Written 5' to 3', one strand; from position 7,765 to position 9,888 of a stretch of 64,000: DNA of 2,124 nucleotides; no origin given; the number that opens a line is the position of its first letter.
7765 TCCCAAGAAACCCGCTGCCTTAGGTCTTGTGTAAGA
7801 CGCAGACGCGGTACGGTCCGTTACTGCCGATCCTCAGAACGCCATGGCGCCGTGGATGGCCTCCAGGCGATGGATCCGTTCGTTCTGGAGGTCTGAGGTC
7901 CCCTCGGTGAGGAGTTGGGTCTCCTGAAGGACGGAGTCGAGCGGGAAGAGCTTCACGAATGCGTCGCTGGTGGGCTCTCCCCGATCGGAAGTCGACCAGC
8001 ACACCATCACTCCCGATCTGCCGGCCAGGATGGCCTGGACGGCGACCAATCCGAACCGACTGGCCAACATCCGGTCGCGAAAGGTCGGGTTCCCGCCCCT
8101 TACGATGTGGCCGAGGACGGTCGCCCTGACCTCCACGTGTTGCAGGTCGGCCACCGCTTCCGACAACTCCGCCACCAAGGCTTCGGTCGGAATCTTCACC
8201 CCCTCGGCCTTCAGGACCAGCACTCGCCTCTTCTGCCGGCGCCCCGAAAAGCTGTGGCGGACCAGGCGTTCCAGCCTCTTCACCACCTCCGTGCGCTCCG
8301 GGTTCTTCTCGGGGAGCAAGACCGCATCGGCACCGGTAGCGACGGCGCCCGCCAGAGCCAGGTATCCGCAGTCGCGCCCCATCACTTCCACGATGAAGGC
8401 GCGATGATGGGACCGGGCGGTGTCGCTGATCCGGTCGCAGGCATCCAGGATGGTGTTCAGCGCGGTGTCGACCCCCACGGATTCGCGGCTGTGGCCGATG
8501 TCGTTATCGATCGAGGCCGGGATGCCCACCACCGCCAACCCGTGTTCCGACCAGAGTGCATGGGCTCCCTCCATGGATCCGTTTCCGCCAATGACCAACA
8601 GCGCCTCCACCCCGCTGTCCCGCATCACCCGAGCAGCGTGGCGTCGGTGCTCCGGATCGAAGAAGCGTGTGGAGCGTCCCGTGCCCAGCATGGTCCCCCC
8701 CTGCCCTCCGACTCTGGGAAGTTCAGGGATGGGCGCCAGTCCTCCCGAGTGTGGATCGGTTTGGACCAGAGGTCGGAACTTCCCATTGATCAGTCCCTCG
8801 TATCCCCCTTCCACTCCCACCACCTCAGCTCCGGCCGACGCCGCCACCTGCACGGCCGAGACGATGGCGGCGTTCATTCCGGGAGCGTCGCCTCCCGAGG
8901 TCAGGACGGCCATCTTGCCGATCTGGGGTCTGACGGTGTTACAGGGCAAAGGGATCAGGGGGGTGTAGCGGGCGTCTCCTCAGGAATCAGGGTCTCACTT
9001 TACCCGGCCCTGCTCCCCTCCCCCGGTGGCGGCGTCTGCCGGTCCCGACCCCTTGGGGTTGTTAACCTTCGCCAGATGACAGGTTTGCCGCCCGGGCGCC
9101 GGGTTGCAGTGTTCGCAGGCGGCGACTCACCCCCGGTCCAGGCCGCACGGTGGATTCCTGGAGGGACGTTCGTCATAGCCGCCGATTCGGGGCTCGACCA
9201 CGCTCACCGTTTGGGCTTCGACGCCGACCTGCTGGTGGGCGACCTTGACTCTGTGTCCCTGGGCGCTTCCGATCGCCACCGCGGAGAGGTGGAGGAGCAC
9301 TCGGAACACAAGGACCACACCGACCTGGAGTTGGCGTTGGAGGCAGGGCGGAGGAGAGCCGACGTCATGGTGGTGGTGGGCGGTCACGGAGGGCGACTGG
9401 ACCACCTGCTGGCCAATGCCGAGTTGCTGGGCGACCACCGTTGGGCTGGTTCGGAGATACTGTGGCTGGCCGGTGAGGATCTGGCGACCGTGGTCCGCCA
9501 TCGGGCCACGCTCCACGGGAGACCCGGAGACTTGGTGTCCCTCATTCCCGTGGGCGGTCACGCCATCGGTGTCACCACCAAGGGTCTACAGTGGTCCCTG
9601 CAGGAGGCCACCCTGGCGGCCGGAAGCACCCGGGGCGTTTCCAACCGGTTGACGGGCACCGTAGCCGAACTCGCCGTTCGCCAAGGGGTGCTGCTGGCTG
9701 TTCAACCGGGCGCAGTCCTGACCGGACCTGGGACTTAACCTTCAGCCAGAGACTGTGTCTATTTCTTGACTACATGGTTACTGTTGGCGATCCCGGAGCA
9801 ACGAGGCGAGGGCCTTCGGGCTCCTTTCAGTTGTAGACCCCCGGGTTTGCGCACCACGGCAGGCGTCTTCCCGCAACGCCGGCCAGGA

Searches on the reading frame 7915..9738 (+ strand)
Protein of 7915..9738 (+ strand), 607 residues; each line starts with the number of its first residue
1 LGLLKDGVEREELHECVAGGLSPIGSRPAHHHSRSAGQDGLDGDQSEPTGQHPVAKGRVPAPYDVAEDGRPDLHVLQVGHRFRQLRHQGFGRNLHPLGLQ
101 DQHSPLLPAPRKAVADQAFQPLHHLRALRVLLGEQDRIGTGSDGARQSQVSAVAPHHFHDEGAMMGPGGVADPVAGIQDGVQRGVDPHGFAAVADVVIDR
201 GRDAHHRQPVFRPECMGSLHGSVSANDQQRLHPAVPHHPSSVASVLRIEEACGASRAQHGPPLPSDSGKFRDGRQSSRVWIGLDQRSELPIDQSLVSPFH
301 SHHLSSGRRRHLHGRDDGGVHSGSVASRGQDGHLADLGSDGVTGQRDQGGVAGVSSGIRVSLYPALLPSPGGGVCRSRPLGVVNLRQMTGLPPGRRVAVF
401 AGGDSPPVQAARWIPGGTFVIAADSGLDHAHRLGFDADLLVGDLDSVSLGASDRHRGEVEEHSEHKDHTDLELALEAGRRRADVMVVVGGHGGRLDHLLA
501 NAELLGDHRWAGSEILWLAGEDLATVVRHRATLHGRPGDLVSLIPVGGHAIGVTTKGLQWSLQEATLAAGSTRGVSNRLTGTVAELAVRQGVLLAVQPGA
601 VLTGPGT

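Call 42: search_protein_families(library=pfam, proteins=[window:7915-9738:+], max_evalue=0.1)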
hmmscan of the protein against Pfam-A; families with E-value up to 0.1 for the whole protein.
window:7915-9738:+ (607 aa): 2 families
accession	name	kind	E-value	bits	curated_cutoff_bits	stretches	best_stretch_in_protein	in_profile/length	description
PF04263.21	TPK_catalytic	-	2.2e-17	63.4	30.7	1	418-505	9-101/113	Thiamin pyrophosphokinase, catalytic domain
PF04265.19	TPK_B1_binding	-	5e-12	45.7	22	1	537-593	10-67/67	Thiamin pyrophosphokinase, vitamin B1 binding domain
